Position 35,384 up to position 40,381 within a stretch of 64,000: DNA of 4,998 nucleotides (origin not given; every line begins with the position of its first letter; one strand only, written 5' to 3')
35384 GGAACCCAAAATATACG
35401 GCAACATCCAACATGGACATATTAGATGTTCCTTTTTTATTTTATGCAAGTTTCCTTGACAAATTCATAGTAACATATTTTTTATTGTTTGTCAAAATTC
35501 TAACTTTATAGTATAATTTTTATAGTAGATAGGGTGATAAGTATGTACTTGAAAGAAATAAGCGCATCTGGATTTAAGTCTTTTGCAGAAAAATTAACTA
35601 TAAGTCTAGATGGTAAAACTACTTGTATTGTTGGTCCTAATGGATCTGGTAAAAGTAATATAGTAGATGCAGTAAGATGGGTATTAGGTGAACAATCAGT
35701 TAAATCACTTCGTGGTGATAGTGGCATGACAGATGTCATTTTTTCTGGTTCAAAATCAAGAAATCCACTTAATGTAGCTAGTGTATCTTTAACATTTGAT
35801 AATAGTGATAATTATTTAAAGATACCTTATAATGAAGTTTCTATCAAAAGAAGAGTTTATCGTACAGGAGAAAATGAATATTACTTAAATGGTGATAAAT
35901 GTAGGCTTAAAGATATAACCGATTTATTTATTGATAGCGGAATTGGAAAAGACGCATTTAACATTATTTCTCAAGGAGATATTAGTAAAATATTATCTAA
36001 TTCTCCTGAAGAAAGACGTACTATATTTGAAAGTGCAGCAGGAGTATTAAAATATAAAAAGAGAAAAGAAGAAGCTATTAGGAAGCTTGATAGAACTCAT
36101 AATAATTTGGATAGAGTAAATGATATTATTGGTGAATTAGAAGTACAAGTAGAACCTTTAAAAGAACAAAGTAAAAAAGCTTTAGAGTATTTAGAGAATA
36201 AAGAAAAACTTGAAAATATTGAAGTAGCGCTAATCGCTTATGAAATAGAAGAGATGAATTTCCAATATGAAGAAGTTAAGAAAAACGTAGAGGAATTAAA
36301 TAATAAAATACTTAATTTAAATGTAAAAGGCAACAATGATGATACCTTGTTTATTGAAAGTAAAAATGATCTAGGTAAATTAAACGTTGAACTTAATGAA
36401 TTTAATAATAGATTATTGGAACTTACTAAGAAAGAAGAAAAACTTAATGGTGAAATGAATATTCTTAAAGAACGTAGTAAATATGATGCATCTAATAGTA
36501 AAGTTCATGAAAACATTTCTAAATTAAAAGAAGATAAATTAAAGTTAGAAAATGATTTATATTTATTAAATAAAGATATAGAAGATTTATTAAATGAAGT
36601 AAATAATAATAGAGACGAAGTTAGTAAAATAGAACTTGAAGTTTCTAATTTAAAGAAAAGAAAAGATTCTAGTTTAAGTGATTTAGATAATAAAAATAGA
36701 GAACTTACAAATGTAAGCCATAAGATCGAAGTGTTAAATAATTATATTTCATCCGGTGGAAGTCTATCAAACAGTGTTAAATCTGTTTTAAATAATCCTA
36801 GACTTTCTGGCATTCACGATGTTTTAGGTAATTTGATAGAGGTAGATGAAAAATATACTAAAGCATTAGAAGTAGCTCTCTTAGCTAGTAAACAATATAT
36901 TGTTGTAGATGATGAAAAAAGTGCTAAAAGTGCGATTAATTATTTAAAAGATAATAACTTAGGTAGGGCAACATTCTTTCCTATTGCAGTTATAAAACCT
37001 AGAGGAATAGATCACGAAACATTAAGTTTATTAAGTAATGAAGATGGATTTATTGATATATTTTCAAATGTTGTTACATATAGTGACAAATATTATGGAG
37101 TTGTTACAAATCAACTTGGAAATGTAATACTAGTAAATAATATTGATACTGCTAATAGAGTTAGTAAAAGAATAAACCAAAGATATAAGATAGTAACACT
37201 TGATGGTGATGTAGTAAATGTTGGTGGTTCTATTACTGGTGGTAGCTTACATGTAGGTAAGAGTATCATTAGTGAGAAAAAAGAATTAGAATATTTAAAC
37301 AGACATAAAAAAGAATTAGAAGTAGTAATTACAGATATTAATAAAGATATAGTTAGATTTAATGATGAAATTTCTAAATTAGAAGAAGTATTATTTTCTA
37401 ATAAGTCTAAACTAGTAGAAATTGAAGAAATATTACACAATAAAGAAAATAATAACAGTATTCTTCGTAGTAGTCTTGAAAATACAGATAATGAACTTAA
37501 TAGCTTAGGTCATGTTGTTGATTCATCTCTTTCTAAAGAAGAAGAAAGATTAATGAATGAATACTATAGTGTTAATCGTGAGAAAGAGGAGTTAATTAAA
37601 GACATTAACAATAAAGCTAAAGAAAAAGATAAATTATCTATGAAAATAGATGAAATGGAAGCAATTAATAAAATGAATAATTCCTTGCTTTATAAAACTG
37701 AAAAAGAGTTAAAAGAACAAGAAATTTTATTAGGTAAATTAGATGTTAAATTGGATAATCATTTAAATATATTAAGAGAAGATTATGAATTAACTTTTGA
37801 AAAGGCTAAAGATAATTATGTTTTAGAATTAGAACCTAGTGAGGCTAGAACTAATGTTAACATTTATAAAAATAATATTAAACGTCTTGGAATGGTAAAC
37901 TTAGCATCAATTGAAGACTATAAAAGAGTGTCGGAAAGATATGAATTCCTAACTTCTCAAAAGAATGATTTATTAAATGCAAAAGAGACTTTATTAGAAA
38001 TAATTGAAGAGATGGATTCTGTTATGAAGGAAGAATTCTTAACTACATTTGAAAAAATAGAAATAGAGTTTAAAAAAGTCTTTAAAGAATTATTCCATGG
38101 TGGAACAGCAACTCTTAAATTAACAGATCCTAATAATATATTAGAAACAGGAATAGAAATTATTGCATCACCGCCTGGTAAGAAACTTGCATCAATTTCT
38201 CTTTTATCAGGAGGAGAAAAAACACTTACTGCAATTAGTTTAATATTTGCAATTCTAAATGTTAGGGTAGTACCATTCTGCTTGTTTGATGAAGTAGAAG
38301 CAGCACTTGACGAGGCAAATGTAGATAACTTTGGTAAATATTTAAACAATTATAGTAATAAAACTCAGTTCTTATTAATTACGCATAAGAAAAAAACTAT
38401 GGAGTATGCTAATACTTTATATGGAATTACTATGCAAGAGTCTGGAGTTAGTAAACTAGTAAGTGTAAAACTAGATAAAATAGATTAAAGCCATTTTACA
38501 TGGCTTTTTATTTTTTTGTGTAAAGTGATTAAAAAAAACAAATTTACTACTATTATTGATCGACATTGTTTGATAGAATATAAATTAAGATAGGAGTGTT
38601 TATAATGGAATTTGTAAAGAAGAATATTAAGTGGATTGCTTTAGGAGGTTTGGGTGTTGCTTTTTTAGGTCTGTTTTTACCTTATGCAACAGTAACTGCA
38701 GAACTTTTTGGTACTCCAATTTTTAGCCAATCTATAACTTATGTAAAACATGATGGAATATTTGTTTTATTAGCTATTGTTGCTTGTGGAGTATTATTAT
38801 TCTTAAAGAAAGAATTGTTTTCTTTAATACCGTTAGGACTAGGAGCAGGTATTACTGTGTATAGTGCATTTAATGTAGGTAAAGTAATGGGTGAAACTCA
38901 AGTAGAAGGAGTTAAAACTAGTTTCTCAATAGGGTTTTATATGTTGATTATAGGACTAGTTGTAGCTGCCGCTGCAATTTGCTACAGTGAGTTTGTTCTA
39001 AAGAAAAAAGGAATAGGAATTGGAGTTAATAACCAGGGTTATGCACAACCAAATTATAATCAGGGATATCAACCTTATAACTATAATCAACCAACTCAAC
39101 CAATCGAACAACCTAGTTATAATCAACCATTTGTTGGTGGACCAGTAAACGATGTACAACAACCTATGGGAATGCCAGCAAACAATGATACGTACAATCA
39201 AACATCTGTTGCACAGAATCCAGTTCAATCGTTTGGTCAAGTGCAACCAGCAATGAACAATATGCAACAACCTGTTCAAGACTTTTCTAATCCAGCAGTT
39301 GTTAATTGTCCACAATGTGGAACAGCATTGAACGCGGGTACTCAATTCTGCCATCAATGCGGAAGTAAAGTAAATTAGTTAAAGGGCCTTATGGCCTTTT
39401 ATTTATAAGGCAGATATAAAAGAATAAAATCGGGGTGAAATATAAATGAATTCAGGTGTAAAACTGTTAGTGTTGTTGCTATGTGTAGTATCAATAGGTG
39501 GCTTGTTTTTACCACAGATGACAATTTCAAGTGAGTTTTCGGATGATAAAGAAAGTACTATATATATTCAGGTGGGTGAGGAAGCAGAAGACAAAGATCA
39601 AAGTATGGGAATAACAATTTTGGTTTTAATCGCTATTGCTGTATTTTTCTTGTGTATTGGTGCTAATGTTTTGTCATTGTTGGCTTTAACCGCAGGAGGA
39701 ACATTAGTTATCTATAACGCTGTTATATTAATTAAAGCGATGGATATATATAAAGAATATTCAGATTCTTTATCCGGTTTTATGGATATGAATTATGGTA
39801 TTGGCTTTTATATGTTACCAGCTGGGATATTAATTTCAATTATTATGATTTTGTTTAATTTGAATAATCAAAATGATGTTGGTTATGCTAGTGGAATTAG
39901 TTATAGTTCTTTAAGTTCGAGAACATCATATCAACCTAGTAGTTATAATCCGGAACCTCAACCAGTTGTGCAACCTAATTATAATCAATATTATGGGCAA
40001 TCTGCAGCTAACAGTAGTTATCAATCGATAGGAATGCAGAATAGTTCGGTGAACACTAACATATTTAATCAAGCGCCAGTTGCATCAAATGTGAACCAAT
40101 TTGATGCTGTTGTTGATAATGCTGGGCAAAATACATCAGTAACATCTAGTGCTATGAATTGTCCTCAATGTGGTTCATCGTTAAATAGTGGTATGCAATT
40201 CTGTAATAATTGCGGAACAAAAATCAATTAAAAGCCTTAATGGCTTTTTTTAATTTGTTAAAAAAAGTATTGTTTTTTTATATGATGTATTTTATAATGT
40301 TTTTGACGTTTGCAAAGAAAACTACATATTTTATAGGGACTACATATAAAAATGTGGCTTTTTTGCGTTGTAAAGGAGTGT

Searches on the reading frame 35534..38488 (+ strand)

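Call 56: search_protein_families(library=pfam, proteins=[window:35534-38488:+], max_evalue=0.00001)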
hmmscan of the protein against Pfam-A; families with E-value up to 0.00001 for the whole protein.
window:35534-38488:+ (984 aa): 6 families
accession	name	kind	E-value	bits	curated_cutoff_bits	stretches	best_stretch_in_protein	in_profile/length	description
PF02463.25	SMC_N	-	1.6e-63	214.5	40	1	5-974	1-220/220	RecF/RecN/SMC N terminal domain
PF06470.18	SMC_hinge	-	2.4e-29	102.5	22.5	1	425-543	2-115/116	SMC proteins Flexible Hinge Domain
PF13476.12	AAA_23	-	2.7e-18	67.8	27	1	9-258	2-199/201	AAA domain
PF13175.12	AAA_15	-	6.2e-09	36.4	32.1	1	4-69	1-55/374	AAA ATPase domain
PF13304.12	AAA_21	-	2e-08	35.1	27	1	30-78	2-39/304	AAA domain, putative AbiEii toxin, Type IV TA system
PF13555.12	AAA_29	-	8.4e-07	29.1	27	1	19-51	15-46/61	P-loop containing region of AAA domain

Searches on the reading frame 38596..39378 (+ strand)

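Call 56: search_protein_families(library=pfam, proteins=[window:38596-39378:+], max_evalue=0.00001)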
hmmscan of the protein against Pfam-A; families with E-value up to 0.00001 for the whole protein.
window:38596-39378:+ (260 aa): 1 family
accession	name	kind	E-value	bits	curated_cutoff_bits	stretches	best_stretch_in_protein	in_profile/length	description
PF13240.11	Zn_Ribbon_1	-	6.3e-06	26.3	25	0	238-259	2-23/23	zinc-ribbon domain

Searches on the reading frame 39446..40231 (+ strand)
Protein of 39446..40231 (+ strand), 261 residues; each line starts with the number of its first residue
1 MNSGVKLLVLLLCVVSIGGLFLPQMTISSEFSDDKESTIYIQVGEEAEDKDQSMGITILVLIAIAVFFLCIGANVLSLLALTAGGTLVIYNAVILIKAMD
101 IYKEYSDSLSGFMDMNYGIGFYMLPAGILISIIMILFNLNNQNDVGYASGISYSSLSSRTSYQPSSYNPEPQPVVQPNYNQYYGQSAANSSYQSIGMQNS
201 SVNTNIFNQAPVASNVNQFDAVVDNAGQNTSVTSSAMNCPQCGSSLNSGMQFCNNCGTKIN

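Call 56: search_protein_families(library=pfam, proteins=[window:39446-40231:+], max_evalue=0.00001)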
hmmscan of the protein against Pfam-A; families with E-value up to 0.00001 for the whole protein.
window:39446-40231:+ (261 aa): 2 families
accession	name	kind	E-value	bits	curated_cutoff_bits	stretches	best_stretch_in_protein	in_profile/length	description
PF13248.11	Zn_ribbon_3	-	1.5e-06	27.9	27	1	238-260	4-26/26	zinc-ribbon domain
PF13240.11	Zn_Ribbon_1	-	6.9e-06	26.1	25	0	239-259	2-22/23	zinc-ribbon domain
